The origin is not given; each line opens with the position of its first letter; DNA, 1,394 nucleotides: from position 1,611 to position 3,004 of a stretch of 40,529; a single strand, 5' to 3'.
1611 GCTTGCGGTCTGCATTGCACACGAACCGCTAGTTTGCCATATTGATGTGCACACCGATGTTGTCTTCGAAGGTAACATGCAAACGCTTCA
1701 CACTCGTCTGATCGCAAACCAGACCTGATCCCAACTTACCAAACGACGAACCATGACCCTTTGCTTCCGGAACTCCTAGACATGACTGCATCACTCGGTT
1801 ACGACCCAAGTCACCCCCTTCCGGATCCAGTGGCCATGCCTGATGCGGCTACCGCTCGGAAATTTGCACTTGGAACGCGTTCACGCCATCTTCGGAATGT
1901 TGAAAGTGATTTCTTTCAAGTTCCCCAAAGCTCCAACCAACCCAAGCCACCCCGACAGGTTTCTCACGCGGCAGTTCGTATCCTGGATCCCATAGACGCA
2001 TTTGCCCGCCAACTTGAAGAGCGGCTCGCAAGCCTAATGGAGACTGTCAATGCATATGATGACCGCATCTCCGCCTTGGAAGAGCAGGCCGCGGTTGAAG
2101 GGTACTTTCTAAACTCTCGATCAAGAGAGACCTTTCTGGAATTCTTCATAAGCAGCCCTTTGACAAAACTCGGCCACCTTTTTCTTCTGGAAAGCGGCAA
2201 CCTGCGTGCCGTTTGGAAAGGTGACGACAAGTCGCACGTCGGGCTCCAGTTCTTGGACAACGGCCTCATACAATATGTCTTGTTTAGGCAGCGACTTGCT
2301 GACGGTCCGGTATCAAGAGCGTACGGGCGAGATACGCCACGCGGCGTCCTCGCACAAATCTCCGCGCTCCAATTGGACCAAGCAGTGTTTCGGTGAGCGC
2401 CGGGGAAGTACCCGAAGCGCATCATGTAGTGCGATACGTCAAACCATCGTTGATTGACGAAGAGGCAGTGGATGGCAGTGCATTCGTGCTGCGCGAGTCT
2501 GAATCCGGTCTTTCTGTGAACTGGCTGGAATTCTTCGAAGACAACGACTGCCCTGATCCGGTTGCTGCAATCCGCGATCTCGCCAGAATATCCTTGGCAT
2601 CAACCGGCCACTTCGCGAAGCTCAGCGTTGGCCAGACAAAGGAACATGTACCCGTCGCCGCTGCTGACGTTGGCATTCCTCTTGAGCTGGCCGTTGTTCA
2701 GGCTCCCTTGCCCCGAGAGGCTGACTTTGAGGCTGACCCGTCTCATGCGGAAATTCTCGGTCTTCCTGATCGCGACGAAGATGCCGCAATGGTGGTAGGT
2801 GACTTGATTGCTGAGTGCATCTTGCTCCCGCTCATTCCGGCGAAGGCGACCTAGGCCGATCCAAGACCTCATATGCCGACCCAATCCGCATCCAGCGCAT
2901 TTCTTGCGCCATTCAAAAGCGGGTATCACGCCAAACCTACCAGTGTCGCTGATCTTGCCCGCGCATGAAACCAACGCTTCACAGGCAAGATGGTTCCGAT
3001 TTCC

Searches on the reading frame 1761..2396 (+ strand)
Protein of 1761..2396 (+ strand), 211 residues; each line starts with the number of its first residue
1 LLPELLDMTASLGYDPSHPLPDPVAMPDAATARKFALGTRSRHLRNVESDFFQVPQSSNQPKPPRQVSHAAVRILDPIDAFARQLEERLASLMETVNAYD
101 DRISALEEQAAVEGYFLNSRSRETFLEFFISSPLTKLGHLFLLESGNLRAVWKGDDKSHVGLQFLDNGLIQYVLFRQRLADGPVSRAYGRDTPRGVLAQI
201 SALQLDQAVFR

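Call 5: search_protein_families(library=pfam, proteins=[window:1761-2396:+], max_evalue=0.01)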
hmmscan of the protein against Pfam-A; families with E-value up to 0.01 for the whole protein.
window:1761-2396:+ (211 aa): 0 families

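Call 6: search_protein_families(library=padloc, proteins=[window:1761-2396:+], max_evalue=0.01)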
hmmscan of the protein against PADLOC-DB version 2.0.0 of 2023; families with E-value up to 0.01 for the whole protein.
window:1761-2396:+ (211 aa): 0 families

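Call 7: search_protein_families(library=ncbifam, proteins=[window:1761-2396:+], max_evalue=0.01)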
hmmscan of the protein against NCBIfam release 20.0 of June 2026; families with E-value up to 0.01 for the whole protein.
window:1761-2396:+ (211 aa): 0 families

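Call 17: search_protein_families(library=pfam, proteins=[window:1761-2396:+], max_evalue=10)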
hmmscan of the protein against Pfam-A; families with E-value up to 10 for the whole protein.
window:1761-2396:+ (211 aa): 0 families

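Call 29: search_solved_structures(query=A3, max_evalue=10)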
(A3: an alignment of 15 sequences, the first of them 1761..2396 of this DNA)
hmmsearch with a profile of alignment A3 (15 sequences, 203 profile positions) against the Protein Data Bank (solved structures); distinct sequences matched with E-value up to 10: 7.
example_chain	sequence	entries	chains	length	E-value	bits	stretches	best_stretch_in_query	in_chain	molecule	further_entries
8gaq_A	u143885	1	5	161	0.076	16.4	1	63-111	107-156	C5HR2_4r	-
3umh_A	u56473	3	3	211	0.21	14.9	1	13-96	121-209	Amyloid beta A4 protein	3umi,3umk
8qox_B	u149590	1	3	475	0.46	13.8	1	33-103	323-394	Conserved membrane protein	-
5cwg_A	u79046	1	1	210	0.7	13.2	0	57-131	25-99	Designed helical repeat protein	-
5cwc_A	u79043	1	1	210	0.75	13.1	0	71-131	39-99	Designed helical repeat protein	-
2w2u_A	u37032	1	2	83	0.76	13.1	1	38-100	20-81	HYPOTHETICAL P60 KATANIN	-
4yn0_B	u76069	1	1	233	1.1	12.6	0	42-109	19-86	Amyloid beta A4 protein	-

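Call 30: search_protein_families(library=phrogs, proteins=[window:1761-2396:+], max_evalue=1)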
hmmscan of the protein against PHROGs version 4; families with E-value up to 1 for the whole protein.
window:1761-2396:+ (211 aa): 3 families
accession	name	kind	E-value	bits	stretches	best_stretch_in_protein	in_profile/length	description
phrog_13093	-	unknown function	0.073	14.1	1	81-105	15-39/50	-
phrog_20923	-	unknown function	0.19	12.8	0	83-112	11-40/158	-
phrog_34191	-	unknown function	0.25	12.4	1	45-80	47-82/107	-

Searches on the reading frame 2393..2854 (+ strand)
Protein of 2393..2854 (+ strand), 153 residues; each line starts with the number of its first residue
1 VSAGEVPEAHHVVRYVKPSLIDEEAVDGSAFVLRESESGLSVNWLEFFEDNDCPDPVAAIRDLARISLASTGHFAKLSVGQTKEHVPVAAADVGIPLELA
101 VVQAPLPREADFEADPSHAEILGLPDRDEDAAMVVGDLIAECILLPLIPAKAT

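Call 5: search_protein_families(library=pfam, proteins=[window:2393-2854:+], max_evalue=0.01)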
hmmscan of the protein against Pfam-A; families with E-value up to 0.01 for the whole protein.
window:2393-2854:+ (153 aa): 0 families

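Call 6: search_protein_families(library=padloc, proteins=[window:2393-2854:+], max_evalue=0.01)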
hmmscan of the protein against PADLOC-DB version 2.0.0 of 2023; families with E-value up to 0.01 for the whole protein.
window:2393-2854:+ (153 aa): 0 families

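Call 7: search_protein_families(library=ncbifam, proteins=[window:2393-2854:+], max_evalue=0.01)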
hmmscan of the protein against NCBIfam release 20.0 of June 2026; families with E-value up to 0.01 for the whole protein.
window:2393-2854:+ (153 aa): 0 families

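Call 17: search_protein_families(library=pfam, proteins=[window:2393-2854:+], max_evalue=10)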
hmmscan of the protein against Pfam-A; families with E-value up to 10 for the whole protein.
window:2393-2854:+ (153 aa): 0 families

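Call 28: search_solved_structures(query=A2, max_evalue=10)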
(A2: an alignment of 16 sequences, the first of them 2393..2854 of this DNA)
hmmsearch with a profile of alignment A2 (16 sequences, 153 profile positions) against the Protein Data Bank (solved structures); distinct sequences matched with E-value up to 10: 3.
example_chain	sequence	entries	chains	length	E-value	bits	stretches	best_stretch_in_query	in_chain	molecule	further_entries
5v7q_O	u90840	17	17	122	0.21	14.7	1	55-144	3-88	50S ribosomal protein L18 | Large ribosomal subunit protein uL18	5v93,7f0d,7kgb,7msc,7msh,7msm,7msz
5jdd_A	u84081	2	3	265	0.28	14.3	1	28-123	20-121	Titin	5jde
6a6x_C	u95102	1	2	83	0.52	13.5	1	80-131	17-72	Antitoxin MazE7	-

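Call 30: search_protein_families(library=phrogs, proteins=[window:2393-2854:+], max_evalue=1)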
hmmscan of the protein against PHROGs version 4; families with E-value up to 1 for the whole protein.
window:2393-2854:+ (153 aa): 0 families

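Call 32: find_homologous_proteins(query=window:2393-2854:+)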
Query window:2393-2854:+ (153 aa): 436 proteins with E <= 0.001 among 992 candidates; the best 120 are listed.
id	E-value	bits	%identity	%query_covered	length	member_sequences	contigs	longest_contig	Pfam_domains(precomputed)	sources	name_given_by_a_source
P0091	1.1e-92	326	100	100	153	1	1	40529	-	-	-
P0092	7.3e-69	248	77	100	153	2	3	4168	-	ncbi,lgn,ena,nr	ncbi:MAG: hypothetical protein OXC91_02000 [Rhodobacteraceae bacterium]|nr:hypothetical protein [Par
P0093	5.1e-64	233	74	100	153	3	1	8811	-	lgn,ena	-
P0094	1.1e-62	228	75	100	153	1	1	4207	-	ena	-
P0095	2.8e-60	221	68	100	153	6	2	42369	-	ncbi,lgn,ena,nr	ncbi:MAG: hypothetical protein OXI33_11815 [Chloroflexota bacterium]|nr:hypothetical protein [Chloro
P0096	2.5e-59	217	76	89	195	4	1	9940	-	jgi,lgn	-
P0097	3.1e-59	217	67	99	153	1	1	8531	-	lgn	-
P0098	3.4e-56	207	66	100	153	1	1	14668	-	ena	-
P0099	7.9e-56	206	65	100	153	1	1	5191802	-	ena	-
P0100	1.5e-55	205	64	99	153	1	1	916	-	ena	-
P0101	2.3e-54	201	66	99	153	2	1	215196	-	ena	-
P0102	3.2e-54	201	64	100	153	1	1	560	-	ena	-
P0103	6.1e-54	200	66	99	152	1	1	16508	-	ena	-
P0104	8.0e-54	200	65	97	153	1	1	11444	-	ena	-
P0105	9.2e-54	199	63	100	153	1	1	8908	-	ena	-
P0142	1.1e-43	167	54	99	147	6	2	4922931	-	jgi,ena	jgi:hypothetical protein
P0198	1.1e-37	147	51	98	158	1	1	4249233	-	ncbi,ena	-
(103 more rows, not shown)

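Call 33: find_encoding_contigs(protein=P0142, flank=10000, max_places=3)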
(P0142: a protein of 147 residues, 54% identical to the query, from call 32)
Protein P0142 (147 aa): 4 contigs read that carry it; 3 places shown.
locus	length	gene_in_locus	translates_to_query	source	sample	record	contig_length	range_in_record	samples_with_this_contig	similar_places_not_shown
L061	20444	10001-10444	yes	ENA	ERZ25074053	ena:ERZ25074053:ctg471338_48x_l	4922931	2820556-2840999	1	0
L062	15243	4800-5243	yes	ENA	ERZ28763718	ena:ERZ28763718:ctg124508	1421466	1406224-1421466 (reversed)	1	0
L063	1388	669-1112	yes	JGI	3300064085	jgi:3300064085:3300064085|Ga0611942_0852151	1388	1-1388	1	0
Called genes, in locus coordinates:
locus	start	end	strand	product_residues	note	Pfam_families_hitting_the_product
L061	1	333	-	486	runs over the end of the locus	PF04909:Amidohydro_2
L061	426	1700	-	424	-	PF01554:MatE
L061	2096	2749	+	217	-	PF01323:DSBA, PF13743:Thioredoxin_5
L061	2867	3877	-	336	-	PF00296:Bac_luciferase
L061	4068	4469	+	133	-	PF01124:MAPEG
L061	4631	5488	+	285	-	PF09130:DUF1932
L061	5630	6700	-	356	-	PF25852:DUF6242_C (faint), PF14870:PSII_BNR (faint), PF02012:BNR (faint), PF15902:Sortilin-Vps10 (weak)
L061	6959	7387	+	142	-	-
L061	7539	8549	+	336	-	PF13371:TPR_9 (weak), PF13414:TPR_11 (weak), PF13431:TPR_17, PF00515:TPR_1, PF07719:TPR_2 (weak), PF13414:TPR_11, PF00515:TPR_1, PF13414:TPR_11, +10 more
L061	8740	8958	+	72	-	-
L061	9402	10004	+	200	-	-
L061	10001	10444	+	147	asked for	-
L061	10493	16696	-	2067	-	PF24407:HTH_upst_double_PIN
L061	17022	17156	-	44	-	-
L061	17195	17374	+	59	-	-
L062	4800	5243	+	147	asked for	-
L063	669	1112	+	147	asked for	-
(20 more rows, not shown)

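Call 34: find_encoding_contigs(protein=P0198, flank=10000, max_places=3)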
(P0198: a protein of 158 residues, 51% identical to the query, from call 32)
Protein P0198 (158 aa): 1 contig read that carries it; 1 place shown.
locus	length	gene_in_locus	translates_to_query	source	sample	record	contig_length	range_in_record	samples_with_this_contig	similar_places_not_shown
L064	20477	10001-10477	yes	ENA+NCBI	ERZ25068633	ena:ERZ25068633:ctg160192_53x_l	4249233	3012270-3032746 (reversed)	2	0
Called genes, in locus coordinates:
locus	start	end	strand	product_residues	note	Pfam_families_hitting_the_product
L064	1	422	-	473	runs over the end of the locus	PF05159:Capsule_synth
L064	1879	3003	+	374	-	PF04313:HSDR_N (faint), PF13588:HSDR_N_2 (faint)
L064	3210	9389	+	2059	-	PF24407:HTH_upst_double_PIN (weak)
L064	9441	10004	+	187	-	-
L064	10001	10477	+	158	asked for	-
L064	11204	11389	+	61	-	-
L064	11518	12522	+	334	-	PF04055:Radical_SAM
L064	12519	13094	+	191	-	PF13640:2OG-FeII_Oxy_3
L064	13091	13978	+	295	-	-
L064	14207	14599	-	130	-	-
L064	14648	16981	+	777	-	PF13491:FtsK_4TM, PF17854:FtsK_alpha, PF01580:FtsK_SpoIIIE, PF09397:FtsK_gamma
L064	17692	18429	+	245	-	PF18929:DUF5678 (weak)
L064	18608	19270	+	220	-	PF03548:LolA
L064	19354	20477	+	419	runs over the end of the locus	PF01078:Mg_chelatase (faint), PF05496:RuvB_N, PF00004:AAA, PF13401:AAA_22 (faint), PF16193:AAA_assoc_2, PF12002:MgsA_C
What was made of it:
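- In L064 all three genes are co-directional (call 34).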

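Call 46: predict_structure(alignment_id=A5)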
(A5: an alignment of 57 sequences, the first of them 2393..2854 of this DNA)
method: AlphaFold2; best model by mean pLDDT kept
length: 153 residues; sequences in the alignment: 57
mean_pLDDT: 92.5   pTM: 0.87
mean pLDDT of the five models: 92.5, 85.1, 76.4, 71.5, 71.2
residues with pLDDT >= 90: 125; 70-90: 24; 50-70: 2; < 50: 2
segments of 3 or more residues with pLDDT < 50: none
pLDDT, mean of each block of 10 residues (from residue 1): 81 96 92 91 91 87 91 96 97 96 95 94 94 97 95 76
secondary structure, 60 per line:
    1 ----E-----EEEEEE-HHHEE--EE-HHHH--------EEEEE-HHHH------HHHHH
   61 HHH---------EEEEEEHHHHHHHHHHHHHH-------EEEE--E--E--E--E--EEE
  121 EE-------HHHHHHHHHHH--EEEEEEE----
elements in order: E11-16 H28-31 E40-44 H46-49 H56-63 E73-78 H79-92 E100-103 E118-122 H130-140 E143-149

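Call 49: fold_search(model_id=the predicted structure, library=pdb)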
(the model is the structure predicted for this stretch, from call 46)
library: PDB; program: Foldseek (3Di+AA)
matches with E <= 10: 302; with E <= 0.001: 0
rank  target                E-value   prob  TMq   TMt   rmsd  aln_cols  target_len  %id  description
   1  9ibn_A                3.0e-01  0.04  0.15  0.11  13.7       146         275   10  Crystal structure of the peptidyl-prolyl isomerase (PPIase) from E. faecium (released 2025-07-16)
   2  8rxh_Le               5.4e-01  0.04  0.15  0.13  13.5       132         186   11  CRYO-EM STRUCTURE OF LEISHMANIA MAJOR 80S RIBOSOME WITH A/P/E-site tRNA AND mRNA : PARENTAL STRAIN (released 2024-05-15)
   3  8f3i                  7.5e-01  0.05  0.16  0.05  13.1        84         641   14  Crystal structure of Penicillin Binding Protein 5 (PBP5) S466 insertion variant penicillin bound form from Enterococcus  (released 2023-07-05)
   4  8fjr_A                7.5e-01  0.02  0.17  0.10  15.1       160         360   18  Structure of Thermomonospora curvata heme-containing DyP-type peroxidase E293H mutant (released 2023-11-29)
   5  3k2n_A                9.0e-01  0.02  0.16  0.15  15.2       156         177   14  The crystal structure of sigma-54-dependent transcriptional regulator domain from Chlorobium Tepidum TLS (released 2010-01-19)
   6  7m7k                  9.6e-01  0.06  0.20  0.09   9.5        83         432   14  Crystal structure of uridine bound to Geobacillus thermoglucosidasius pyrimidine nucleoside phosphorylase PyNP (released 2021-08-25)
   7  6k9z_B                1.0e+00  0.05  0.23  0.15  11.0       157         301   14  STRUCTURE OF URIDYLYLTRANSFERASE MUTANT (released 2019-12-18)
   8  5hz4_D                1.2e+00  0.02  0.14  0.13  17.6       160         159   14  The structural and biochemical characterization of acyl-coa hydrolase mutant Thr60Ala from Staphylococcus aureus. (released 2016-04-13)
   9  6k5z_B                1.3e+00  0.08  0.22  0.13   5.7        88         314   19  Structure of uridylyltransferase (released 2019-12-18)
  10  5ep8_A                1.3e+00  0.05  0.18  0.08   9.7        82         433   17  X-Ray Structure of the Complex Pyrimidine-nucleoside phosphorylase from Bacillus subtilis with Sulfate Ion (released 2016-11-23)
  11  5egj                  1.4e+00  0.02  0.15  0.14  17.2       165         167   12  The structural and biochemical characterization of acyl-coa hydrolase mutant Asn28Ala from Staphylococcus aureus in comp (released 2015-11-11)
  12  8f3r                  1.6e+00  0.04  0.17  0.05  13.0        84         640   13  Crystal structure of Penicillin Binding Protein 5 (PBP5) T485M T499I variant apo form from Enterococcus faecium (released 2023-07-05)
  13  4g3k_A                1.6e+00  0.03  0.13  0.13   9.9        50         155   12  Crystal structure of a. aeolicus nlh1 gaf domain in an inactive state (released 2013-05-29)
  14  9h80_A                1.7e+00  0.04  0.14  0.14   6.7        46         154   15  Structure of the outer membrane exopolysaccharide transporter PelBC (released 2025-06-11)
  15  1mc0                  1.7e+00  0.03  0.11  0.06  11.8        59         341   12  Regulatory Segment of Mouse 3',5'-Cyclic Nucleotide Phosphodiesterase 2A, Containing the GAF A and GAF B Domains (released 2002-10-02)
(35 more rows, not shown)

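Call 66: find_related_loci(query=A5, collection=metagenome_contigs, flank=9000)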
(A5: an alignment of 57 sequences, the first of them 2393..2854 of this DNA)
Query A5 (153 aa) in metagenome_contigs; peptide patterns used: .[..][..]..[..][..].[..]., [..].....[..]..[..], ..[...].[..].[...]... (x = any residue, [..] = any of these).
199 stretches matched a pattern; 65 encode a relative of the query (tblastn E <= 1e-3); 65 distinct loci.
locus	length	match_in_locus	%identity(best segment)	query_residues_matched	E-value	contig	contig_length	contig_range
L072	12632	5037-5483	60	5-153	4e-56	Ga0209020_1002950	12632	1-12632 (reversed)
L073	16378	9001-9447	60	5-153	4e-56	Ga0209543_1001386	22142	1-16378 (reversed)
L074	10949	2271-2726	53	1-152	3e-44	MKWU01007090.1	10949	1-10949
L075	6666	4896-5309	45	1-143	4e-35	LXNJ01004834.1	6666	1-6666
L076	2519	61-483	47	1-144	2e-34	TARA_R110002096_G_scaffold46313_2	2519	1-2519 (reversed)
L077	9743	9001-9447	44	1-153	4e-33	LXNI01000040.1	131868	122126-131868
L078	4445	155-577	41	1-143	1e-30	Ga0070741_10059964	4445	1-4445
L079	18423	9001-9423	44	1-144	9e-29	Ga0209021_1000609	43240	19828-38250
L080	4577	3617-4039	44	1-144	9e-29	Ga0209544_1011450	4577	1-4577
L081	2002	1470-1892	41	1-144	3e-27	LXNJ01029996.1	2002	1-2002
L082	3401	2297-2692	38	1-139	2e-20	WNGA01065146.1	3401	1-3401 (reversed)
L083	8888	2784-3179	38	1-139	2e-20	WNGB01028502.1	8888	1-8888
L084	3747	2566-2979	33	1-149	3e-20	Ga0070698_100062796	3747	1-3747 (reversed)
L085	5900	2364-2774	35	1-143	4e-20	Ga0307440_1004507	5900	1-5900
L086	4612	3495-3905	34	1-151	2e-19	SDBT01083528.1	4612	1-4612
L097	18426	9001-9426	34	1-144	2e-15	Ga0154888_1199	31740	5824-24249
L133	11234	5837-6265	29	5-151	1e-8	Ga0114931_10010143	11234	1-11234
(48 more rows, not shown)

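Call 72: search_protein_families(library=pfam, proteins=[L097:3658-6363:+, L097:7501-8316:+, L097:8309-9004:+, L097:9848-10975:+, L097:11189-12430:+, L079:9565-11214:-, L079:8351-9004:+, L079:6202-7431:-, L133:4857-5828:+, L133:4192-4860:+], max_evalue=0.01)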
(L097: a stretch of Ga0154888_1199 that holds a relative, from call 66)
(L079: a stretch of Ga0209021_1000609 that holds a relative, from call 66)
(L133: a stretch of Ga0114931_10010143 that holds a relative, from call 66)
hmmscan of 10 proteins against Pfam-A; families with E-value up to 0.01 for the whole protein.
L097:3658-6363:+ (901 aa): 6 families
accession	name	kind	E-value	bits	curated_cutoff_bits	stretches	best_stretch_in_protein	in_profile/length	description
PF07244.20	POTRA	-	4.7e-65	216.7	21.3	7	330-414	5-79/79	Surface antigen variable number repeat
PF01103.29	Omp85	-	3.2e-53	181.8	24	1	595-901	1-325/325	Omp85 superfamily domain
PF08479.16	POTRA_2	-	0.00013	22.2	24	0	419-478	3-62/76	POTRA domain, ShlB-type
PF03865.19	ShlB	-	0.00016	21.7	22.7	1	777-858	229-302/311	Haemolysin secretion/activation protein ShlB/FhaC/HecB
PF25282.1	POTRA1_3_Toc75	-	0.0025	18.4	27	0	187-217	39-69/99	Toc75-like, POTRA domain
PF08478.15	POTRA_1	-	0.0026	18.5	23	0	419-453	3-37/69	POTRA domain, FtsQ-type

L097:7501-8316:+ (271 aa): 0 families

L097:8309-9004:+ (231 aa): 0 families

L097:9848-10975:+ (375 aa): 2 families
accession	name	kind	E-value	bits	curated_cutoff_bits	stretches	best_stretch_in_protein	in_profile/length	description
PF04166.17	PdxA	-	6.7e-112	374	27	1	43-369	2-285/286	Pyridoxal phosphate biosynthetic protein PdxA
PF00180.25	Iso_dh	-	0.0051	16.5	27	0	344-371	275-302/348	Isocitrate/isopropylmalate dehydrogenase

L097:11189-12430:+ (413 aa): 3 families
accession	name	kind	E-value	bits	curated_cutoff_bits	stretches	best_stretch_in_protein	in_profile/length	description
PF11700.14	ATG22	-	4.1e-53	181.2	24.1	1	56-400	77-472/482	Vacuole effluxer Atg22 like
PF07690.21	MFS_1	-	3e-20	72.9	33.4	2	232-397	4-171/347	Major Facilitator Superfamily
PF10745.14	DUF2530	-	2.5e-05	24.9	25.5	1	284-331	8-55/77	Protein of unknown function (DUF2530)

L079:9565-11214:- (549 aa): 3 families
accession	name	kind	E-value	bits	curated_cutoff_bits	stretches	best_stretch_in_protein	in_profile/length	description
PF00884.28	Sulfatase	-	4.6e-54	184.2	25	1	58-416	1-300/301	Sulfatase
PF16347.10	SGSH_C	-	3.6e-08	34.2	29.3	1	375-515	11-150/154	N-sulphoglucosamine sulphohydrolase, C-terminal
PF01663.27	Phosphodiest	-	0.0023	18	23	0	311-351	184-224/342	Type I phosphodiesterase / nucleotide pyrophosphatase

L079:8351-9004:+ (217 aa): 0 families

L079:6202-7431:- (409 aa): 4 families
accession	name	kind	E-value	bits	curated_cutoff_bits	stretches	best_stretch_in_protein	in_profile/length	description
PF22725.1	GFO_IDH_MocA_C3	-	2.8e-18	66.5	27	1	164-315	2-123/124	GFO/IDH/MocA C-terminal domain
PF01408.29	GFO_IDH_MocA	-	5.6e-17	63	24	1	36-154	2-119/120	Oxidoreductase family, NAD-binding Rossmann fold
PF02894.22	GFO_IDH_MocA_C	-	1.6e-14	54.7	22.9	1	170-396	4-215/218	Oxidoreductase family, C-terminal alpha/beta domain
PF19051.5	GFO_IDH_MocA_C2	-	5e-10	39.8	23.3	1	201-258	49-107/254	Oxidoreductase family, C-terminal alpha/beta domain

L133:4857-5828:+ (323 aa): 0 families

L133:4192-4860:+ (222 aa): 0 families

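Call 76: fold_search(model_id=the predicted structure, library=viral)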
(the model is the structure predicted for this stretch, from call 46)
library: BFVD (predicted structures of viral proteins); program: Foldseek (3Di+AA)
matches with E <= 10: 247; with E <= 0.001: 0
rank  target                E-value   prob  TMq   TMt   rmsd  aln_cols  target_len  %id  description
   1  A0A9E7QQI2            2.5e-02  0.97  0.43  0.44   6.3       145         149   14  (no name in the UniProt tables at hand)
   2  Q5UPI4                3.4e-01  0.10  0.20  0.17   7.9        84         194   15  Uncharacterized protein L114 [Acanthamoeba polyphaga mimivirus]
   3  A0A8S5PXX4            4.4e-01  0.18  0.26  0.24   4.9        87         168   16  Uncharacterized protein (Fragment) [Podoviridae sp. ctXSp1]
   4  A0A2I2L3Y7            5.4e-01  0.13  0.24  0.24   9.6       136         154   14  Uncharacterized protein [Orpheovirus IHUMI-LCC2]
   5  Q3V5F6                1.1e+00  0.02  0.13  0.09  14.4       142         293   13  Gp39 [Corynebacterium phage BFK20]
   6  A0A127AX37            1.4e+00  0.08  0.21  0.15   6.8        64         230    9  Uncharacterized protein [Bacillus phage SP-15]
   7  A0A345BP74            1.5e+00  0.06  0.24  0.10  12.0       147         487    9  (no name in the UniProt tables at hand)
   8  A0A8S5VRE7            1.7e+00  0.02  0.20  0.14  15.0       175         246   14  (no name in the UniProt tables at hand)
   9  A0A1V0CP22            1.7e+00  0.01  0.15  0.14  15.3       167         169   10  (no name in the UniProt tables at hand)
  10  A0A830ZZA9            1.7e+00  0.01  0.13  0.11  16.2       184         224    7  (no name in the UniProt tables at hand)
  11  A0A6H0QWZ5            1.8e+00  0.06  0.14  0.17   6.8        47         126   13  (no name in the UniProt tables at hand)
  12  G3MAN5                1.8e+00  0.04  0.24  0.25  10.6       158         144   10  Gp494 [Bacillus phage G]
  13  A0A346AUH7            1.8e+00  0.03  0.20  0.13  12.4       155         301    8  (no name in the UniProt tables at hand)
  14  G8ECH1                1.8e+00  0.03  0.16  0.11   7.4        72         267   17  (no name in the UniProt tables at hand)
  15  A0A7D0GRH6            1.8e+00  0.02  0.16  0.17  11.9       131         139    9  (no name in the UniProt tables at hand)
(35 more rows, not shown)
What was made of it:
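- Tried and rejected: In BFVD there was one unnamed 149-aa viral protein (calls 49, 76).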

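Call 108: find_related_loci(query=A5, collection=viral_contigs, flank=5000)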
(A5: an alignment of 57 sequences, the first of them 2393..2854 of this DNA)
Query A5 (153 aa) in viral_contigs; peptide patterns used: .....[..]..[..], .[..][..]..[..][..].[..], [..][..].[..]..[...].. (x = any residue, [..] = any of these).
18 stretches matched a pattern; 1 encode a relative of the query (tblastn E <= 1e-3); 1 distinct loci.
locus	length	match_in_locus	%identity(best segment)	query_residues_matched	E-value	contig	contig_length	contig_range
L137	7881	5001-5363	28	11-128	3e-7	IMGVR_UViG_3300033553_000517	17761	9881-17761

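Call 113: search_dna_similar(query=window:2393-2854:+, collection=plasmids, mode=protein, max_rows=10, max_evalue=0.001)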
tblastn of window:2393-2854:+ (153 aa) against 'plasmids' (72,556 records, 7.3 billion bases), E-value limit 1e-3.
No match.
